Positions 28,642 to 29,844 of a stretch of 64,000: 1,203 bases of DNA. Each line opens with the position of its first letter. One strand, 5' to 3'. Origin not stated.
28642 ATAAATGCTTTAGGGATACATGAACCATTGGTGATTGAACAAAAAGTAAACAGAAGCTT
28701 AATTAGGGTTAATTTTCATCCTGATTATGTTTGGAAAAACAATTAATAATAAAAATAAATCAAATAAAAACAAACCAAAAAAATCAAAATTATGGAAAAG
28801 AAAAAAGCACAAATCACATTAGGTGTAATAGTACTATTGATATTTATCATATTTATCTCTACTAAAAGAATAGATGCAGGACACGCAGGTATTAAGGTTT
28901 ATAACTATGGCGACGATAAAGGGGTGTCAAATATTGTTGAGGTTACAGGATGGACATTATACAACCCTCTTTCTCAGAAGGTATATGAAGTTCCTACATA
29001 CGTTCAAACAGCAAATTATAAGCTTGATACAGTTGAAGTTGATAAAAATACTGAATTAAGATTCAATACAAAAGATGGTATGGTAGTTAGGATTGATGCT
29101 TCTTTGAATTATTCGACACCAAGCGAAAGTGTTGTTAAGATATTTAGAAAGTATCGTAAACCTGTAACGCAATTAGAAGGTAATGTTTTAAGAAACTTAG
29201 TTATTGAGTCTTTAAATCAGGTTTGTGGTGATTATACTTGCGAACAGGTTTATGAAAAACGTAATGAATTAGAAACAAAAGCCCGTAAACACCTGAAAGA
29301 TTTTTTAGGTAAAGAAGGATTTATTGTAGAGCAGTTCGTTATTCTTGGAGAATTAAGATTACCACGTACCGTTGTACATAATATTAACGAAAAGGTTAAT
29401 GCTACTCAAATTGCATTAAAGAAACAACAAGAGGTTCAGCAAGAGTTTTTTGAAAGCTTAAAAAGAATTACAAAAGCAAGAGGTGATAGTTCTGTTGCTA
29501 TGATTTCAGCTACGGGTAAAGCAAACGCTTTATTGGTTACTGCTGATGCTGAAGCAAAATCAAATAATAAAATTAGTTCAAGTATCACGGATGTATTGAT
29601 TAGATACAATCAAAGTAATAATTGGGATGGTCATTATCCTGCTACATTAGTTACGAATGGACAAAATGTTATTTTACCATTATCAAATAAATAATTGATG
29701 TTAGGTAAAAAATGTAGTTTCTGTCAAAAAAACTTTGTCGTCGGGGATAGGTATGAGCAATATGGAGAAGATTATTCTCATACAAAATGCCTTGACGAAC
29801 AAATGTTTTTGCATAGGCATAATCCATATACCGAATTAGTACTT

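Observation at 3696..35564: About 17 copies of a perfect 22-bp palindrome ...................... mark intergenic gaps of the early region and form a triple array next to the XRE regulator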

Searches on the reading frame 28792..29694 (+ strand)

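Call 8: search_protein_families(library=pfam, proteins=[window:28792-29694:+], max_evalue=0.01)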
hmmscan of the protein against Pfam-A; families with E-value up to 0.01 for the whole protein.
window:28792-29694:+ (300 aa): 1 family
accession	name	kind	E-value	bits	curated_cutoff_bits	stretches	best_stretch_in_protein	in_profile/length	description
PF01145.31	Band_7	-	7.4e-27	95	23.6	1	26-217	2-174/176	SPFH domain / Band 7 family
